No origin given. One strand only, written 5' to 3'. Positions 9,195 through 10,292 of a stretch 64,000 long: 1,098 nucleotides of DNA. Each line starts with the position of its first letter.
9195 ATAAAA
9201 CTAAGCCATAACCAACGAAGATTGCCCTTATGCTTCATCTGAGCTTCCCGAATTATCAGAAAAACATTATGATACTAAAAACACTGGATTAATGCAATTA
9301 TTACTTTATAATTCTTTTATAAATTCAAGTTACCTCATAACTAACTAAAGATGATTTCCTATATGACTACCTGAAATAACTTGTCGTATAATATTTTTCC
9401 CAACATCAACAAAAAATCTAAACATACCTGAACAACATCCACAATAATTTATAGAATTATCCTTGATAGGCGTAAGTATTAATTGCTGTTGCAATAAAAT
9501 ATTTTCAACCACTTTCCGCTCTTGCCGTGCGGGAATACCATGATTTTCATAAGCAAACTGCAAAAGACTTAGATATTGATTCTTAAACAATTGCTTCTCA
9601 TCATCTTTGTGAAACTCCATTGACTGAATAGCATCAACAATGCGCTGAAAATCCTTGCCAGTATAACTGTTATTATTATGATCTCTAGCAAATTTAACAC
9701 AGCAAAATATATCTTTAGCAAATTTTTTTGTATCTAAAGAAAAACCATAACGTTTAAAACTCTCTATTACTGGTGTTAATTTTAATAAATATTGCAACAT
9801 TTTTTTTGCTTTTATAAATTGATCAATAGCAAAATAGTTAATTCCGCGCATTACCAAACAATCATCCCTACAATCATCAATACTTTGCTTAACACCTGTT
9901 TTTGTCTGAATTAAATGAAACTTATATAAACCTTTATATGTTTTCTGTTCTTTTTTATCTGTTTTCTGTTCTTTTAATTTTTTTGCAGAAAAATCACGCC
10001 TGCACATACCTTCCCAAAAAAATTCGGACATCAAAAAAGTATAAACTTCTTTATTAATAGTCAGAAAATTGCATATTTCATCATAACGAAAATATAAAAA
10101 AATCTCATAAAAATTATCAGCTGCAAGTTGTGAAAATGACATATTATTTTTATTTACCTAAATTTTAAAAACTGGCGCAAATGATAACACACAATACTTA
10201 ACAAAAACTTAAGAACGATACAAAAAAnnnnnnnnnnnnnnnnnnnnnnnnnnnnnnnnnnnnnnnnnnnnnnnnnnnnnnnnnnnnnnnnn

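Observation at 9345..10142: F-box-like eukaryotic-type ORF inserted into the conserved ileS-lspA junction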

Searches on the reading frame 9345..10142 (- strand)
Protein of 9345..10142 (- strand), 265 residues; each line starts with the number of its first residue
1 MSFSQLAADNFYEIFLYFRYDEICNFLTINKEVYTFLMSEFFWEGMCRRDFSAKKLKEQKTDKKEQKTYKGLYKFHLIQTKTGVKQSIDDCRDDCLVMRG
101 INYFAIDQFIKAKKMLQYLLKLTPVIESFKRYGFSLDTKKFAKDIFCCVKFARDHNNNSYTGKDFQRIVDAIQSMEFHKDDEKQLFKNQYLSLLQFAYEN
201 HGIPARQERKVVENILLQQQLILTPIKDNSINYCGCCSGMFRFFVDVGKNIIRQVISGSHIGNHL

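Call 3: search_protein_families(library=pfam, proteins=[window:9345-10142:-], max_evalue=10)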
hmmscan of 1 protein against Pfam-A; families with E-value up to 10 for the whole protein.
window:9345-10142:- (265 aa): 1 family
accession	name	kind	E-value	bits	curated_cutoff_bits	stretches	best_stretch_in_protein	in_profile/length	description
PF06485.17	Tab2-like_N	-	0.15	12.6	25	1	168-212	51-94/103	RNA-binding protein Tab2/Atab2 N terminal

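Call 4: search_protein_families(library=ncbifam, proteins=[window:9345-10142:-], max_evalue=10)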
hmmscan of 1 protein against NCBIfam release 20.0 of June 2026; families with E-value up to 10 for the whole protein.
window:9345-10142:- (265 aa): 0 families

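Call 6: find_homologous_proteins(query=window:9345-10142:-, max_evalue=0.01)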
Query window:9345-10142:- (265 aa): 1 proteins with E <= 0.01 among 360 candidates.
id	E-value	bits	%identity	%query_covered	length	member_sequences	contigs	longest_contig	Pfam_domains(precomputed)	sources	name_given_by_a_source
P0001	3.2e-176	602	100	100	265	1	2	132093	-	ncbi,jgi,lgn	ncbi:MAG: hypothetical protein PVG30_00190 [Gammaproteobacteria bacterium]|jgi:hypothetical protein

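Call 7: search_solved_structures(query=window:9345-10142:-, max_evalue=10, show_alignments=3)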
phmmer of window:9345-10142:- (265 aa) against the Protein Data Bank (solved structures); distinct sequences matched with E-value up to 10: 0.

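Call 10: find_encoding_contigs(protein=P0001, flank=10000, max_places=6)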
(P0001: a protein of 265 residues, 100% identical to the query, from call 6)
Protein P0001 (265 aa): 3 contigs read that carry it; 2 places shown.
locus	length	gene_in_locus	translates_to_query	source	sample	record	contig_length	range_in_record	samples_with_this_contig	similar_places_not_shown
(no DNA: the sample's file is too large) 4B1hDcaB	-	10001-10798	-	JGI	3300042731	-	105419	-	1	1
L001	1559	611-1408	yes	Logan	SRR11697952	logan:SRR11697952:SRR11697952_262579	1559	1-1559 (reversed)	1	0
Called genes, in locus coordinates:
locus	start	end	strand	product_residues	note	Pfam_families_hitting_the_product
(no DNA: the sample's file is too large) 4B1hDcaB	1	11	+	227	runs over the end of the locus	PF00005:ABC_tran, PF13304:AAA_21 (faint)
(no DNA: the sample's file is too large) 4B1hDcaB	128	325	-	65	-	-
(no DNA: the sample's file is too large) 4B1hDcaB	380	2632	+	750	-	PF13567:DUF4131, PF03772:Competence, PF00753:Lactamase_B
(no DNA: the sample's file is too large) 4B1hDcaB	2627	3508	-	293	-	PF13487:HD_5, PF01966:HD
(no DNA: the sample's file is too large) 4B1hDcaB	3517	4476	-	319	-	PF13406:SLT_2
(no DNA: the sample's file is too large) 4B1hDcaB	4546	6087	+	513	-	PF03023:MurJ, PF01554:MatE (weak)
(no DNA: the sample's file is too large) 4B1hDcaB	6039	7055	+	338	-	PF01467:CTP_transf_like, PF06574:FAD_syn, PF01687:Flavokinase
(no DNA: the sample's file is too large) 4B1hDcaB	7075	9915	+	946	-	PF00133:tRNA-synt_1, PF01406:tRNA-synt_1e (faint), PF09334:tRNA-synt_1g, PF13603:tRNA-synt_1_2, PF08264:Anticodon_1, PF06827:zf-FPG_IleRS (weak)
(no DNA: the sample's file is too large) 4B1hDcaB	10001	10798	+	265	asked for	-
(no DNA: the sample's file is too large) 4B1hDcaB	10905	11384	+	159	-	PF01252:Peptidase_A8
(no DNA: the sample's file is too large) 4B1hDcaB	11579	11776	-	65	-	-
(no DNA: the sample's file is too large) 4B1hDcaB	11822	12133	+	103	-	PF14520:HHH_5 (faint), PF12836:HHH_3, PF14579:HHH_6 (weak), PF00633:HHH (faint), PF03934:T2SSK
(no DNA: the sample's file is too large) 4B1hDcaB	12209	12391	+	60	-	-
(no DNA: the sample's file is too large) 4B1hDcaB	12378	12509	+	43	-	-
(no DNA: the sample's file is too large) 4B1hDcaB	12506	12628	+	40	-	-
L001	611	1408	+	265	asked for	-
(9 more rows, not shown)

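Call 17: predict_structure(protein=window:9345-10142:-)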
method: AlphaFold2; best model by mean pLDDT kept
length: 265 residues; sequences in the alignment: 1
mean_pLDDT: 36.0   pTM: 0.22
mean pLDDT of the five models: 36.0, 33.6, 33.2, 30.7, 29.2
residues with pLDDT >= 90: 0; 70-90: 0; 50-70: 0; < 50: 265
segments of 3 or more residues with pLDDT < 50: 1-265
pLDDT, mean of each block of 10 residues (from residue 1): 31 35 39 38 35 41 43 39 35 30 30 34 36 35 36 34 41 41 45 43 37 36 26 29 35 33 33
secondary structure, 60 per line:
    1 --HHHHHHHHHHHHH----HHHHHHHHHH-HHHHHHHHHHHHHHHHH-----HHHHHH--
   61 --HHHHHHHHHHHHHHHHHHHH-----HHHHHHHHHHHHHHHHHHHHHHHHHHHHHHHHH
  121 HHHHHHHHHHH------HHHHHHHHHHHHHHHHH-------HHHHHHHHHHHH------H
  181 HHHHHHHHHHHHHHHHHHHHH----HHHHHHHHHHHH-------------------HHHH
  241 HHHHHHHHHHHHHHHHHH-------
elements in order: H3-15 H20-29 H31-47 H53-58 H63-82 H88-131 H138-154 H162-173 H180-201 H206-217 H237-258

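Call 19: search_protein_representatives(protein=window:9345-10142:-)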
Query: 265 residues. Proteins with E-value up to 0.001 (for the whole library): 3; up to 1e-10: 2; up to 1e-30: 1. The best 3 are listed.
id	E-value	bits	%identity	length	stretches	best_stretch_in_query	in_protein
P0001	1.0e-176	602.0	100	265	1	1-265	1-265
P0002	5.6e-17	78.5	33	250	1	1-219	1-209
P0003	1.7e-09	54.0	37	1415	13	152-180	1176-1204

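Call 23: search_protein_families(library=pfam, proteins=[P0002], max_evalue=10)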
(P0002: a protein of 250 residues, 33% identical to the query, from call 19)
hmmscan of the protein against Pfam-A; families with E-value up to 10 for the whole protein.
P0002 (250 aa): 5 families
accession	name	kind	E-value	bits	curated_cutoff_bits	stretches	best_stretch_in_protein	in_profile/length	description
PF12937.12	F-box-like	-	4.7e-06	26.7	24.3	1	4-47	2-45/47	F-box-like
PF00646.38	F-box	-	0.00085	19.6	20.5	1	4-44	2-42/43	F-box domain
PF03194.20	LUC7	-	0.033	14.4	33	1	63-144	83-164/246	LUC7 N_terminus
PF10364.14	NKWYS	-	0.054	13.9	25.1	1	146-194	73-121/139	Putative capsular polysaccharide synthesis protein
PF11693.13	DUF2990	-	0.22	12.1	21.1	1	220-247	25-51/63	Protein of unknown function (DUF2990)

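Call 24: find_encoding_contigs(protein=P0002, flank=10000, max_places=6)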
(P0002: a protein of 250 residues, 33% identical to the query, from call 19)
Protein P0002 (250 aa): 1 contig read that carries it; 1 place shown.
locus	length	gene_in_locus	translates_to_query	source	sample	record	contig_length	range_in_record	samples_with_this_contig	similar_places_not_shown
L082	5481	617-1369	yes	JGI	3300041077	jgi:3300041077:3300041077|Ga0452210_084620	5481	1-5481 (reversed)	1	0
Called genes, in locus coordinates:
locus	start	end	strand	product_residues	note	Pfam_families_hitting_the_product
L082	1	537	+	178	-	?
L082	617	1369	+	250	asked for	PF12937:F-box-like (weak)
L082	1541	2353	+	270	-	-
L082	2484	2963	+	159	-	PF01252:Peptidase_A8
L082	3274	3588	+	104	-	PF14520:HHH_5 (faint), PF00633:HHH (faint), PF12836:HHH_3, PF14579:HHH_6 (weak), PF03934:T2SSK (weak)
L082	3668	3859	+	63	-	-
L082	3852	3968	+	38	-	-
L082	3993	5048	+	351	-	PF00483:NTP_transferase, PF22640:ManC_GMP_beta-helix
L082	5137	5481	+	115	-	?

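Call 29: search_protein_families(library=pfam, proteins=[L082:1541-2353:+], max_evalue=10)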
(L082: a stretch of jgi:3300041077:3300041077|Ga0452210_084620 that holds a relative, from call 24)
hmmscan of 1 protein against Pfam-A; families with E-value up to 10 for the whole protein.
L082:1541-2353:+ (270 aa): 1 family
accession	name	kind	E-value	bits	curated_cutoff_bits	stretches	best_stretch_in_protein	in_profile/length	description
PF24308.1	DUF7487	-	0.043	14.2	27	1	80-148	37-105/220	Family of unknown function (DUF7487)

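Call 33: find_homologous_proteins(query=A1, max_evalue=0.01)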
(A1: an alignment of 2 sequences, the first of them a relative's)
Query A1 (2 sequences) (265 aa, profile of the alignment): 2 proteins with E <= 0.01 among 2667 candidates.
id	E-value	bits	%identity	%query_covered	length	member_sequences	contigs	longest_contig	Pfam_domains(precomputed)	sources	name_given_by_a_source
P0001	9.1e-147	506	100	100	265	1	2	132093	-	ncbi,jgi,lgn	ncbi:MAG: hypothetical protein PVG30_00190 [Gammaproteobacteria bacterium]|jgi:hypothetical protein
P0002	8.4e-136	470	31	83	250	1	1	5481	PF12937.13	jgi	jgi:hypothetical protein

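Call 43: search_protein_families(library=ncbifam, proteins=[L082:1541-2353:+, P0002], max_evalue=1)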
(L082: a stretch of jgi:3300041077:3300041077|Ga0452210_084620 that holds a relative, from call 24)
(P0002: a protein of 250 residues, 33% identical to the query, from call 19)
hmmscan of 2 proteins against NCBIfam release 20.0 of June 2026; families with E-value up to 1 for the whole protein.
L082:1541-2353:+ (270 aa): 0 families

P0002 (250 aa): 1 family
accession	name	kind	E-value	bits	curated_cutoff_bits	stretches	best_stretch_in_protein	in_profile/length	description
NF038330.1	adhesin_SclA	exception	0.065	12.8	400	1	49-119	26-99/405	LPXTG-anchored collagen-like adhesin Scl1/SclA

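Call 51: find_related_loci(query=A1, collection=viral_contigs, flank=3000)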
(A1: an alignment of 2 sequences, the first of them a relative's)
Query A1 (265 aa) in viral_contigs; peptide patterns used: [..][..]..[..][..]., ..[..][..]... (x = any residue, [..] = any of these).
46 stretches matched a pattern, but none encodes a relative of the query by tblastn (E <= 1e-3).

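Call 60: predict_structure(alignment_id=A1)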
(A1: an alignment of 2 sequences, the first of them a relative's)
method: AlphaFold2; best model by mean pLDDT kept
length: 265 residues; sequences in the alignment: 2
mean_pLDDT: 40.7   pTM: 0.35
mean pLDDT of the five models: 40.7, 39.6, 38.5, 38.2, 38.0
residues with pLDDT >= 90: 0; 70-90: 0; 50-70: 57; < 50: 208
segments of 3 or more residues with pLDDT < 50: 1-158, 200-202, 221-265
pLDDT, mean of each block of 10 residues (from residue 1): 29 35 35 42 37 31 33 31 36 31 34 40 39 43 48 46 59 62 60 56 56 65 33 24 31 31 26
secondary structure, 60 per line:
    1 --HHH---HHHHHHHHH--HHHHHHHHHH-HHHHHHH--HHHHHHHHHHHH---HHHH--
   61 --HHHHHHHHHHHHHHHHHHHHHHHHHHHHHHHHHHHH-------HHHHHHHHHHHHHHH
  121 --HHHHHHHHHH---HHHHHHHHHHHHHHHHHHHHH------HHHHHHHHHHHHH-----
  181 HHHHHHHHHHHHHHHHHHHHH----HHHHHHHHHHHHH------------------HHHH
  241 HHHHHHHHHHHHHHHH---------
elements in order: H9-17 H20-29 H31-37 H40-51 H55-58 H63-98 H106-120 H123-132 H136-156 H163-175 H181-201 H206-218 H237-256

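Call 66: search_dna_similar(query=window:9345-10142:-, collection=plasmids, mode=protein, max_evalue=0.01)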
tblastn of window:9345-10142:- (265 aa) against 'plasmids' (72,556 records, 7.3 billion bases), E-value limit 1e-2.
No match.

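Call 67: search_dna_similar(query=window:9345-10142:-, collection=phages, mode=protein, max_evalue=0.01)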
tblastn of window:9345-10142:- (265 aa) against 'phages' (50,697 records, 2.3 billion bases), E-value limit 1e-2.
No match.
